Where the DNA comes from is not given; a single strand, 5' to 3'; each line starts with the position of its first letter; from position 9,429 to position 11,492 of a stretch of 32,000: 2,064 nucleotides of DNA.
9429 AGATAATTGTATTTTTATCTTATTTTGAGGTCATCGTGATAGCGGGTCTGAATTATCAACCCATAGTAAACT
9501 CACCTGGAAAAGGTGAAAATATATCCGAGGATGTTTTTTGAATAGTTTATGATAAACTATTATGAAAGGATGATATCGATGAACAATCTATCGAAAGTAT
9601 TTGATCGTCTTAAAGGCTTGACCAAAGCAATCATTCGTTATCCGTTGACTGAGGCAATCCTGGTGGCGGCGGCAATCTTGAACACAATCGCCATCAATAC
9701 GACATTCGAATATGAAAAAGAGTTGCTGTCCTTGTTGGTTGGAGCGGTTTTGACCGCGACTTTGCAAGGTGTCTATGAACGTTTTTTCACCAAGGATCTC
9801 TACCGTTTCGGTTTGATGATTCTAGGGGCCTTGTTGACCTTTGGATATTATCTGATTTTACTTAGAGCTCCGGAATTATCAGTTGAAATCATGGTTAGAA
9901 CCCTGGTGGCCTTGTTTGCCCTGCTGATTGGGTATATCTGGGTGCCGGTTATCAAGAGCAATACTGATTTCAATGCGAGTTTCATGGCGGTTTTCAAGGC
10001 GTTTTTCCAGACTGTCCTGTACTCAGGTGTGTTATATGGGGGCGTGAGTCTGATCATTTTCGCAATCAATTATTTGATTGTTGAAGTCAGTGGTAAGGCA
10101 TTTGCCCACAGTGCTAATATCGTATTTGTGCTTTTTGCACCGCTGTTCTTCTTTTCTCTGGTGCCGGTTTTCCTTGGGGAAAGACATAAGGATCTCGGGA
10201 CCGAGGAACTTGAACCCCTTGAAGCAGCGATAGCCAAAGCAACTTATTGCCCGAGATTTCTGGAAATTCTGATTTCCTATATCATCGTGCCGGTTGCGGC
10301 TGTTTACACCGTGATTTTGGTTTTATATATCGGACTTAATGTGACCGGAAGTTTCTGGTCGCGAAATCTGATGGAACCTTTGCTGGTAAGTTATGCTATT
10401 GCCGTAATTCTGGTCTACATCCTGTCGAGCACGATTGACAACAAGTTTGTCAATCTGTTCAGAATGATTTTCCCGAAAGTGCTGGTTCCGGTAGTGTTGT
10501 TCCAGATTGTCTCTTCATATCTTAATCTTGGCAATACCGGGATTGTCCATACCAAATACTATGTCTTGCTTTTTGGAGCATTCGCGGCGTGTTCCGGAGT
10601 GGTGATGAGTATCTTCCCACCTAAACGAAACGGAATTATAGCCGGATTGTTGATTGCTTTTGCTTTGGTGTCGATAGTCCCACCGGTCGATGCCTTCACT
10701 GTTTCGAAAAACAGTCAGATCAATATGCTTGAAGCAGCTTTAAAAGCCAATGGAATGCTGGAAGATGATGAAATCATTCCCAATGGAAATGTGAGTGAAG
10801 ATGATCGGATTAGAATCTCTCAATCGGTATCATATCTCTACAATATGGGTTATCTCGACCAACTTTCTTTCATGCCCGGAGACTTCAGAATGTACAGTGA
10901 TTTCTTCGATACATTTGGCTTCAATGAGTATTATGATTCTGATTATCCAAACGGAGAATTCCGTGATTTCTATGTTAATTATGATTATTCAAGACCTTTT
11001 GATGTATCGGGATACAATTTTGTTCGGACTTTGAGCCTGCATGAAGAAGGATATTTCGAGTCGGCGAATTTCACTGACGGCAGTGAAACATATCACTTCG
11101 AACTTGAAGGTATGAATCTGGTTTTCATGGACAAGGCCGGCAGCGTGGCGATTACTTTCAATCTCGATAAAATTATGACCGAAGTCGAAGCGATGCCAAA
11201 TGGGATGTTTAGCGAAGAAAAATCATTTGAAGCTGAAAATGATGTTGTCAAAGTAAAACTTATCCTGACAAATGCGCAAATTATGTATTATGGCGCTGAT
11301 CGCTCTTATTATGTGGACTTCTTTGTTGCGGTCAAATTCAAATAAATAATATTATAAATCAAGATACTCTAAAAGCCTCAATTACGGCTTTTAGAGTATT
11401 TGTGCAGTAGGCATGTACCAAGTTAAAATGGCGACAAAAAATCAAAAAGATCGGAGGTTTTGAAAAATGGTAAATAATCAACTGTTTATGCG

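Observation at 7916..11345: Two small lipoproteins are free-standing copies of the C-terminal ectodomain of the adjacent 11-TM membrane protein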

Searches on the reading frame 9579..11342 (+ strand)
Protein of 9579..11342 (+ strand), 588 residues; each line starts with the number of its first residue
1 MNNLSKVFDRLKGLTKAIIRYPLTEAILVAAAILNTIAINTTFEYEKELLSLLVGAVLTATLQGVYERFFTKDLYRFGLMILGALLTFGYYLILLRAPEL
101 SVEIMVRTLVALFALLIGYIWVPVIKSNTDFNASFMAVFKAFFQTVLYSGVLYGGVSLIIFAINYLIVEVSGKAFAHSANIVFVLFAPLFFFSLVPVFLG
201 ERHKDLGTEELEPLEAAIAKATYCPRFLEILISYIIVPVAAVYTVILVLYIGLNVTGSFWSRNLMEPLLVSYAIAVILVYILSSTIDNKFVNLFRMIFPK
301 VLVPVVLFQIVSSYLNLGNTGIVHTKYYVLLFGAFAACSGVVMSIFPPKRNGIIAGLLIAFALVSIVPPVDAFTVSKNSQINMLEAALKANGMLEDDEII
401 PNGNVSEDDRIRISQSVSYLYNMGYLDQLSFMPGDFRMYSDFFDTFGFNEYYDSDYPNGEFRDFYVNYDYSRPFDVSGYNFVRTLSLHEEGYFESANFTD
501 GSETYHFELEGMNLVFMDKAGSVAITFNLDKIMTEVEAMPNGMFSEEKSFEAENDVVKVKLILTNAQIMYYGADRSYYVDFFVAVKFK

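Call 3: search_protein_families(library=pfam, proteins=[window:9579-11342:+], max_evalue=1)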
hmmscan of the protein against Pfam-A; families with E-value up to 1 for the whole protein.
window:9579-11342:+ (588 aa): 0 families

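Call 8: search_protein_families(library=ncbifam, proteins=[window:9579-11342:+], max_evalue=10)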
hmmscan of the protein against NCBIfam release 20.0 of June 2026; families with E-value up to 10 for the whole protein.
window:9579-11342:+ (588 aa): 0 families

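Call 9: find_homologous_proteins(query=window:9579-11342:+, max_evalue=0.001)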
Query window:9579-11342:+ (588 aa): 727 proteins with E <= 0.001 among 8000 candidates; the best 120 are listed.
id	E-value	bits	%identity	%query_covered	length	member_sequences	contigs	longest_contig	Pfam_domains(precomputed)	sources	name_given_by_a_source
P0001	0.0e+0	1233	97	100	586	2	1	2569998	PF13687.12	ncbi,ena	-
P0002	3.0e-177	609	51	100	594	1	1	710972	PF13687.12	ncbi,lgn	-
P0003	2.9e-175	603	50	100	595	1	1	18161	PF13687.12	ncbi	-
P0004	5.5e-175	602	50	100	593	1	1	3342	PF13687.12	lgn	-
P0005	6.2e-174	598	51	100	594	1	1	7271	PF13687.12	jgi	jgi:MFS family permease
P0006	7.4e-173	595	49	100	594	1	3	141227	PF13687.12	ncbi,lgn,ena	-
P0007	1.0e-172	594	50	100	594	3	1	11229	-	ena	-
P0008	7.4e-171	588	50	100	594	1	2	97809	PF13687.12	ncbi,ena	-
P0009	8.0e-170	585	49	100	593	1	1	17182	PF13687.12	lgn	-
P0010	1.3e-169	584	49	100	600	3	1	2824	-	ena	-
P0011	6.3e-169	582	49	99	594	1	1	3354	-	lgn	-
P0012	8.7e-169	581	49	100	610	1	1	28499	PF13687.12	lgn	-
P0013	1.8e-168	580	47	100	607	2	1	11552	PF13687.12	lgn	-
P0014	4.0e-168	579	49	100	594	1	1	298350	PF13687.12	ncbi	ncbi:MAG: DUF4153 domain-containing protein [Aminipila sp.]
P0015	8.0e-168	578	49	100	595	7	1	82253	PF13687.12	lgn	-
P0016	1.5e-167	577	48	100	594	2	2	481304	PF13687.12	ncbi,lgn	-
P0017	2.7e-167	576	48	100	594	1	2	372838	PF13687.12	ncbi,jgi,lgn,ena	-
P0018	6.5e-167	575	48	100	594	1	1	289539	PF13687.12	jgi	jgi:hypothetical protein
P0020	1.0e-166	574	49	100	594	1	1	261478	PF13687.12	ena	-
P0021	4.4e-166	572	47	100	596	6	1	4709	PF13687.12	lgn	-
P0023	2.4e-165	570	48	100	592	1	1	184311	PF13687.12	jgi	-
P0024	5.6e-165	569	49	100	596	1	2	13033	PF13687.12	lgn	-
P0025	6.3e-165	568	46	100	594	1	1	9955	PF13687.12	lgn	-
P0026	3.5e-164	566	48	99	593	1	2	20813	PF13687.12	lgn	-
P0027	6.0e-164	565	48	99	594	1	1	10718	PF13687.12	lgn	-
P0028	7.0e-164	565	49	100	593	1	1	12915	PF13687.12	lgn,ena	-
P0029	1.6e-163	564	48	98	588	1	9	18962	PF13687.12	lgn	-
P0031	2.4e-163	563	48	98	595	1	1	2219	PF13687.12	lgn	-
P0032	2.5e-163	563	48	100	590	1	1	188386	PF13687.12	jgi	jgi:hypothetical protein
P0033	2.9e-163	563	48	100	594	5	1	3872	PF13687.12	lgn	-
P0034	3.7e-163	563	47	100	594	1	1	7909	PF13687.12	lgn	-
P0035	4.1e-163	562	46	100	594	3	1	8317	PF13687.12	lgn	-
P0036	4.1e-163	562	47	100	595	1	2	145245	PF13687.12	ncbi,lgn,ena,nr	nr:DUF4153 domain-containing protein [uncultured Aminipila sp.]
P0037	5.1e-163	562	47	100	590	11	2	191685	PF13687.12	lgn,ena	-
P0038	5.3e-163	562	48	100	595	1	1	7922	PF13687.12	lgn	-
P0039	2.5e-162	560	46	100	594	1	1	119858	PF13687.12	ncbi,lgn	ncbi:MAG: hypothetical protein ACERKZ_04975 [Lachnotalea sp.]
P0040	3.0e-162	560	48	100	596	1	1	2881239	PF13687.12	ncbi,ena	-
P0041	3.3e-162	559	48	98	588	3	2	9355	PF13687.12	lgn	-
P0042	3.6e-162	559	46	100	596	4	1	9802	PF13687.12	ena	-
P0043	1.3e-161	557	49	98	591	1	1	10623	PF13687.12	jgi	-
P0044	3.5e-161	556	48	97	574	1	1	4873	PF13687.12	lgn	-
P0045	1.8e-160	554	47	100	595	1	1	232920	PF13687.12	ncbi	-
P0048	4.8e-160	552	49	100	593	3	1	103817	PF13687.12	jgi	-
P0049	1.0e-159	551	46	100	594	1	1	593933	PF13687.12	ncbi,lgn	-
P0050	1.1e-159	551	46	100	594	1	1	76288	PF13687.12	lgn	-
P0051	2.0e-159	550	46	100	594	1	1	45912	PF13687.12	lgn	-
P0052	2.7e-159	550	45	100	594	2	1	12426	PF13687.12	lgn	-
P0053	3.3e-159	550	48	98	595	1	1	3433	PF13687.12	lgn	-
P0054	4.8e-159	549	48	100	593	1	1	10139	PF13687.12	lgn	-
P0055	5.4e-159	549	46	100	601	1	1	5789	PF13687.12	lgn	-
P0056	6.2e-159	549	47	98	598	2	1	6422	PF13687.12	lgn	-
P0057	1.2e-158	548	48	98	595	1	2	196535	PF13687.12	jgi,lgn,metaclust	metaclust:\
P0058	3.4e-158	546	46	100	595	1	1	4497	PF13687.12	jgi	jgi:hypothetical protein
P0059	1.1e-157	545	46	100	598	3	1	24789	PF13687.12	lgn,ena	-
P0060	1.7e-157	544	46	98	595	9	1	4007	PF13687.12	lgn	-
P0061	1.9e-157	544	46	100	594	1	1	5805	PF13687.12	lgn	-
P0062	6.3e-157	542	45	100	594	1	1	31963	PF13687.12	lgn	-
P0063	1.3e-156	541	45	100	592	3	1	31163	PF13687.12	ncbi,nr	ncbi:MAG: DUF4153 domain-containing protein [Clostridiaceae bacterium]|nr:DUF4153 domain-containing 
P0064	1.3e-156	541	46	100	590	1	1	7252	PF13687.12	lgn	-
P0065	1.4e-156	541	47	100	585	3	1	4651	PF13687.12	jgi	jgi:hypothetical protein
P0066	1.5e-156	541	47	98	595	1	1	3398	PF13687.12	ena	-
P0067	1.8e-156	540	46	100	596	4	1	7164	PF13687.12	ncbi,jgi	jgi:hypothetical protein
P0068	4.9e-156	539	45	100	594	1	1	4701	PF13687.12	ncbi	ncbi:MAG: DUF4153 domain-containing protein [Pseudomonadota bacterium]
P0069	1.4e-155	538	47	95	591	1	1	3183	PF13687.12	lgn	-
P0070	3.2e-155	536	48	96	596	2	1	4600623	PF13687.12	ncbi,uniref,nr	ncbi:DUF4153 domain-containing protein [Bacillus sp. T3]|uniref:DUF4153 domain-containing protein n=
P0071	3.3e-155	536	47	99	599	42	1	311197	PF13687.12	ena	-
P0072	3.5e-155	536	47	95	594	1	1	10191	PF13687.12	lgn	-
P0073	4.4e-155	536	48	95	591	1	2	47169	PF13687.12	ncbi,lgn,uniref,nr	ncbi:DUF4153 domain-containing protein [Bacillus benzoevorans]|uniref:DUF4153 domain-containing prot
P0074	4.4e-155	536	46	100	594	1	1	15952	PF13687.12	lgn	-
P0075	1.2e-154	534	46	97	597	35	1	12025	PF13687.12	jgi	jgi:MFS family permease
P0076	1.4e-154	534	45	100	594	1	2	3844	PF13687.12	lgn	-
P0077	1.5e-154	534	45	100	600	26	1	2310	PF13687.12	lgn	-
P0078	1.6e-154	534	46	98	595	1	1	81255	PF13687.12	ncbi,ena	-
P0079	1.9e-154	534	45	100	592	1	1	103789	PF13687.12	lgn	-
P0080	2.2e-154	534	47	99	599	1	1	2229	PF13687.12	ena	-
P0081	2.3e-154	534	47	95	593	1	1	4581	PF13687.12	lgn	-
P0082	2.3e-154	534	46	98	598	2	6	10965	PF13687.12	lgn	-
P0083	2.6e-154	533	55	80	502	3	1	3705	PF13687.12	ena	-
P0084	2.9e-154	533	52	82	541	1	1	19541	PF13687.12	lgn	-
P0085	3.3e-154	533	47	97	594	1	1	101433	PF13687.12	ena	-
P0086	3.4e-154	533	45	100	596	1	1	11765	PF13687.12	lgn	-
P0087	4.5e-154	533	46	98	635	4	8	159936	PF13687.12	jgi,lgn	-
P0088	5.4e-154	532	44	100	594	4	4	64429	PF13687.12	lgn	-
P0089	5.6e-154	532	46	98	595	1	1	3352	PF13687.12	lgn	-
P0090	7.9e-154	532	46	100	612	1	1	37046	PF13687.12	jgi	-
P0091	1.1e-153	531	44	100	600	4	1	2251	PF13687.12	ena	-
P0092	1.3e-153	531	47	95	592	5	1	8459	PF13687.12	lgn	-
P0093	3.7e-153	530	48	97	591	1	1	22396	PF13687.12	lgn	-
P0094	4.0e-153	529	46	97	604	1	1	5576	PF13687.12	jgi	jgi:hypothetical protein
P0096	5.0e-153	529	47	97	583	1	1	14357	PF13687.12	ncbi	-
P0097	5.8e-153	529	45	100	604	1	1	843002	PF13687.12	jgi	jgi:hypothetical protein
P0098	6.0e-153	529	45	100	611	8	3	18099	PF13687.12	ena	-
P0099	6.1e-153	529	45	100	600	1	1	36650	PF13687.12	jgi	-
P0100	7.1e-153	529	45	100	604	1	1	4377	PF13687.12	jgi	jgi:hypothetical protein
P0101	1.2e-152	528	46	97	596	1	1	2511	PF13687.12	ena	-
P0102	1.3e-152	528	47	100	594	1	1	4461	PF13687.12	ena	-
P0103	2.2e-152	527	46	97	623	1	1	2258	PF13687.12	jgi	-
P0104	2.5e-152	527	45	100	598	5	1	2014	PF13687.12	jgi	jgi:hypothetical protein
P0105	3.1e-152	527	44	100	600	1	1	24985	PF13687.12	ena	-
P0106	3.4e-152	526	45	100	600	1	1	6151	PF13687.12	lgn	-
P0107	3.4e-152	526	44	100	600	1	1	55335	PF13687.12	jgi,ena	-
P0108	3.5e-152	526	44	100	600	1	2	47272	PF13687.12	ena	-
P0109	3.7e-152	526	48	94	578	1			PF13687.12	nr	nr:DUF4153 domain-containing protein [Bacillus benzoevorans]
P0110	4.8e-152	526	45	100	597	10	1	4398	PF13687.12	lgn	-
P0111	7.5e-152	525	45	100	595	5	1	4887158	PF13687.12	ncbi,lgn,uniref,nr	ncbi:hypothetical protein QFZ87_003012 [Bacillus sp. SLBN-46]|uniref:DUF4153 domain-containing prote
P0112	1.0e-151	525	45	100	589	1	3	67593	PF13687.12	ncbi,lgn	ncbi:MAG: DUF4153 domain-containing protein [Ectobacillus sp.]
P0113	1.5e-151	524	46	100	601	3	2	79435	PF13687.12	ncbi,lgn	-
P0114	1.6e-151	524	44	100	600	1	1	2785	PF13687.12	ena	-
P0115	2.2e-151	524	48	98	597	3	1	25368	PF13687.12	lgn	-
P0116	2.8e-151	523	45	100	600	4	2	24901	PF13687.12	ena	-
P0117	2.9e-151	523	45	100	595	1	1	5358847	PF13687.12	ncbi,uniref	ncbi:DUF4153 domain-containing protein [Bacillus sp. 1P10SD]|uniref:DUF4153 domain-containing protei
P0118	3.1e-151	523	45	99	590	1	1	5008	PF13687.12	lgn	-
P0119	3.9e-151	523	45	99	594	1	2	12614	PF13687.12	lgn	-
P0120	4.0e-151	523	45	100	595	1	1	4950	PF13687.12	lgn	-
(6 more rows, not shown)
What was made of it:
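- On DUF4153 (PF13687), applied to M: 727 homologues, the best at E about 1e-150 to 1e-177 with 100% coverage (call 9).
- Closest known: Pfam DUF4153. Same: M is a full-length homologue, 45-51% identical over 100% of its length to hundreds of members (call 9).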

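Call 18: find_encoding_contigs(protein=P0001, flank=6000, max_places=3)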
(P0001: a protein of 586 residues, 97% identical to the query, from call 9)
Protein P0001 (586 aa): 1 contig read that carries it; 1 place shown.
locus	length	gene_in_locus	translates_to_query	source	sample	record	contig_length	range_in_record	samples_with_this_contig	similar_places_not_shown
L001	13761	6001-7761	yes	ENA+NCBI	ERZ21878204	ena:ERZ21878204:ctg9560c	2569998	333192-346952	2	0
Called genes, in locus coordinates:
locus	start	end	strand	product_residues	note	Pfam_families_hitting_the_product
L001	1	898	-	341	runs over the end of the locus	PF10646:Germane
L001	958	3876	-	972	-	PF21347:DUF3108_like (faint), PF10646:Germane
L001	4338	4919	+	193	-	-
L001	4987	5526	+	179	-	-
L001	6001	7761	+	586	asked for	PF13687:DUF4153 (weak)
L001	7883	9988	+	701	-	PF00989:PAS (faint), PF08448:PAS_4 (faint), PF13188:PAS_8 (faint), PF13426:PAS_9 (weak), PF08447:PAS_3, PF13426:PAS_9 (weak), PF00990:GGDEF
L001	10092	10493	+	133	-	PF11026:DUF2721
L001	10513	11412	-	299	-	PF00389:2-Hacid_dh, PF02826:2-Hacid_dh_C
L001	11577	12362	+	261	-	PF01048:PNP_UDP_1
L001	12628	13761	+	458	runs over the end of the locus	PF02378:PTS_EIIC, PF02302:PTS_IIB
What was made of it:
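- On DUF4153 (PF13687), applied to M: The precomputed annotation lists only a 'weak' PF13687 hit for the 97% relative (call 18).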

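Call 26: find_related_loci(query=A3, collection=genome_contigs, flank=6000)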
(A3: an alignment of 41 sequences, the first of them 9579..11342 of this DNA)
Query A3 (588 aa) in genome_contigs; peptide patterns used: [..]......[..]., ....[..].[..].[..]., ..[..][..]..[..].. (x = any residue, [..] = any of these).
473 stretches matched a pattern; 403 encode a relative of the query (tblastn E <= 1e-3); the best 80 are kept; 80 distinct loci.
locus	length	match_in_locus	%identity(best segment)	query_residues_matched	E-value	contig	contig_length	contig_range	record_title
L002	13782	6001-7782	51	1-588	0e+0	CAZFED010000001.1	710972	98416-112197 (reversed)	MAG TPA_asm: uncultured Caproiciproducens sp. isolate SRP302447_co2_375 genome assembly, contig: NODE_20_length_710972_c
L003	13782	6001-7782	50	1-588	0e+0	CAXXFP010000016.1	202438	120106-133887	MAG: Oscillospiraceae bacterium isolate 6d5ce340-e6f1-4049-a887-7582f2f80bc1 genome assembly, contig: contig_16, whole g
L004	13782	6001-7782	49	1-588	0e+0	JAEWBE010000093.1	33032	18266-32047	MAG: Bacillota bacterium isolate OH_PBB_24 k127_1589425, whole genome shotgun sequence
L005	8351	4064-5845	50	1-588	7e-176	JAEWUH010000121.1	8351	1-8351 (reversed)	MAG: Bacillota bacterium isolate OH_SDB_177 k127_445848, whole genome shotgun sequence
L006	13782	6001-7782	48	1-588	5e-175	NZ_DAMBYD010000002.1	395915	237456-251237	MAG: Aminipila sp. isolate CTOTU49424 NODE_2_length_395915_cov_7.280306, whole genome shotgun sequence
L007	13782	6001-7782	48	1-588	5e-174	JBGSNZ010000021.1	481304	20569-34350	MAG: Acetivibrio sp. isolate JTS-AC268 k141_2036451, whole genome shotgun sequence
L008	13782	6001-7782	48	1-588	4e-174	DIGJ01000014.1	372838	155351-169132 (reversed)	MAG TPA_asm: Lachnoclostridium sp. UBA5725 UBA5725_contig_722, whole genome shotgun sequence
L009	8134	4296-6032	48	10-588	5e-172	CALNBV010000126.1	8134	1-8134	MAG TPA_asm: uncultured Paenibacillaceae bacterium isolate SRR1561999_bin.163_CONCOCT_v1.1_MAG genome assembly, contig:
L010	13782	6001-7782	47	1-588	5e-171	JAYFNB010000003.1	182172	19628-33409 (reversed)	MAG: Lachnospiraceae bacterium isolate 3C_1 c_3C_000000040258, whole genome shotgun sequence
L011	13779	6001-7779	48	1-587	4e-169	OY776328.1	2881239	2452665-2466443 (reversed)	MAG: Coprobacillaceae bacterium isolate 0ca6b35a-982b-467c-bf12-5ddc08160d48 genome assembly, chromosome: 1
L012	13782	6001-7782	47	1-588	1e-166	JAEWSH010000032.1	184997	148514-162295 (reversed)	MAG: Bacillota bacterium isolate OH_SBrB_98 k127_143673, whole genome shotgun sequence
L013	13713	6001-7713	46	1-565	6e-165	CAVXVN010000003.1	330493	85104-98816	MAG: uncultured Bacillaceae bacterium isolate MFD06298.bin.2.69 genome assembly, contig: contig_153, whole genome shotgu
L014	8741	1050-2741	48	10-568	1e-164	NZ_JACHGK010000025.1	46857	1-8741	Bacillus benzoevorans strain DSM 5391 Ga0415348_25, whole genome shotgun sequence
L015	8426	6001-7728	50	1-571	3e-164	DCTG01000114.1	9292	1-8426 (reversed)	MAG TPA_asm: Clostridiales bacterium UBA1446 UBA1446_contig_25584, whole genome shotgun sequence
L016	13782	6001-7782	46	1-588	4e-163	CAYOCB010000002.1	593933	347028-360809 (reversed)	MAG TPA_asm: uncultured Lacrimispora sp. isolate binchicken_co338_66 genome assembly, contig: NODE_4_length_593933_cov_1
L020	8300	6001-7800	46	1-588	6e-162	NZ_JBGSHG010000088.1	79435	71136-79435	MAG: Acetobacterium sp. isolate JTS-AC1 k141_2536616, whole genome shotgun sequence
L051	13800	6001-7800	45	1-588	2e-153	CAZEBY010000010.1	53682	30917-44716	MAG TPA_asm: uncultured Lachnospiraceae bacterium isolate binchicken_co269_132 genome assembly, contig: NODE_530_length_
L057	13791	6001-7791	45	1-588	2e-154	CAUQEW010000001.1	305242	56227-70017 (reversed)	MAG TPA_asm: uncultured Lachnospiraceae bacterium isolate ERR9968766_bin.33_MetaWRAP_v1.3_MAG genome assembly, contig: E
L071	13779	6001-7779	43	1-583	2e-147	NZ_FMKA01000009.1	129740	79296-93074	Anaerobium acetethylicum strain GluBS11, whole genome shotgun sequence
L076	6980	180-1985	42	3-588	4e-146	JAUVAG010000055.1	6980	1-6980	MAG: Dethiosulfatibacter sp. isolate CSMAG_213 CSMAG_213_k127_918028_length_6980_cov_7.9898, whole genome shotgun sequen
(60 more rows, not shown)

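Call 29: search_protein_families(library=pfam, proteins=[P0001, P0002, P0070, P0110, P0014], max_evalue=1)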
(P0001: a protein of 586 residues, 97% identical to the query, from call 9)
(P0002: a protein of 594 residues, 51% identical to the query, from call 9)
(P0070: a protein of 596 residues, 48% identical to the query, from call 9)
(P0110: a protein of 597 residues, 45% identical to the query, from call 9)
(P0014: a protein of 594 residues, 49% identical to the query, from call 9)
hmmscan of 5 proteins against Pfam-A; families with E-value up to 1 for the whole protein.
P0001 (586 aa): 0 families

P0002 (594 aa): 0 families

P0070 (596 aa): 2 families
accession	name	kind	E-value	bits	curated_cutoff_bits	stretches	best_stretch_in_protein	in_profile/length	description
PF13687.11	DUF4153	-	3.8e-15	56.4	27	1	29-379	7-348/373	Domain of unknown function (DUF4153)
PF04103.21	CD20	-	0.051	14.1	27.9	1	312-396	15-100/156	CD20-like family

P0110 (597 aa): 2 families
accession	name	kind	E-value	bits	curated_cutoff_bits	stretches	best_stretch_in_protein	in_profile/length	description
PF13687.11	DUF4153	-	9.3e-12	45.2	27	1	29-388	3-354/373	Domain of unknown function (DUF4153)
PF16109.11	DUF4827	-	0.12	12.9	29.4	1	514-586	55-126/183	Domain of unknown function (DUF4827)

P0014 (594 aa): 2 families
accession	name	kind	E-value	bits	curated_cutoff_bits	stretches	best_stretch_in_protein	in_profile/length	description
PF13687.11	DUF4153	-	1.4e-09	38.1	27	1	44-389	16-354/373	Domain of unknown function (DUF4153)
PF16438.10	DUF5035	-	0.23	11.8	25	1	488-566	20-99/145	Domain of unknown function (DUF5035)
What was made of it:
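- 9579..10694 (+): M residues 1-372, the DUF4153-type core of 11 TM helices. N-terminus predicted inside. Homologues carry PF13687 over residues ~29-389 (calls 9, 29).
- On DUF4153 (PF13687), applied to M: P0070, P0110 and P0014 (45-49% identical to M) score 56, 45 and 38 bits against a cutoff of 27 (call 29).
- Closest known: Pfam DUF4153. Same: Three scanned homologues pass the Pfam threshold (call 29).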

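Call 39: predict_structure(alignment_id=A3)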
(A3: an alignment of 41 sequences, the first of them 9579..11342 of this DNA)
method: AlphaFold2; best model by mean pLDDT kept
length: 588 residues; sequences in the alignment: 41
mean_pLDDT: 84.4   pTM: 0.71
mean pLDDT of the five models: 84.4, 82.2, 79.8, 79.6, 77.6
residues with pLDDT >= 90: 196; 70-90: 328; 50-70: 57; < 50: 7
segments of 3 or more residues with pLDDT < 50: 453-459
pLDDT, mean of each block of 10 residues (from residue 1): 65 74 95 94 89 96 91 92 95 83 88 93 81 89 93 95 93 93 93 88 80 85 79 88 84 62 67 88 84 88 86 73 82 90 82 85 87 90 93 90 87 89 87 84 84 46 74 82 81 70 84 86 88 81 74 90 86 76 89
secondary structure, 60 per line:
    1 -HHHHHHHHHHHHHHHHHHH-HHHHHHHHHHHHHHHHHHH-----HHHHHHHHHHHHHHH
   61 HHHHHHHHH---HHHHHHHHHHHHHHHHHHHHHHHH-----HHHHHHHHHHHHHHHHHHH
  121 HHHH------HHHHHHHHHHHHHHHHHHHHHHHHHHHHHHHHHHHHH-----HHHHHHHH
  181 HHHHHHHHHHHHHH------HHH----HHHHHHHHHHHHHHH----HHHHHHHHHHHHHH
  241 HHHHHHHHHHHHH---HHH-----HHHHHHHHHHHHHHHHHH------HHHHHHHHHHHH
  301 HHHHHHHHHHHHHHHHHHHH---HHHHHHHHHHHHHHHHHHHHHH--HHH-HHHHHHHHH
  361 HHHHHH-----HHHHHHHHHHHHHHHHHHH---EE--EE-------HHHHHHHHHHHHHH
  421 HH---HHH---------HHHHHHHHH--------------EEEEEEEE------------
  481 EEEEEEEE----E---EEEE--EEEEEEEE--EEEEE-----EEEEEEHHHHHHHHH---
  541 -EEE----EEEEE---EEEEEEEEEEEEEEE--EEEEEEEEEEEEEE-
elements in order: H2-20 H22-40 H46-69 H73-96 H102-124 H131-167 H173-194 H208-222 H227-253 H265-282 H289-320 H324-345 H352-366 H372-390 H407-422 H438-446 E461-468 E481-488 E497-500 E503-510 E513-517 E523-528 H529-537 E542-544 E549-553 E557-571 E574-587
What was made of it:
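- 9579..10694 (+): AlphaFold2 helices (call 39).
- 10695..10958 (+): M residues 373-460, the extracytoplasmic helical linker of three helices. The lipoproteins lack this part. AlphaFold2 helices at 372-390, 407-422 and 438-446 (call 39).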
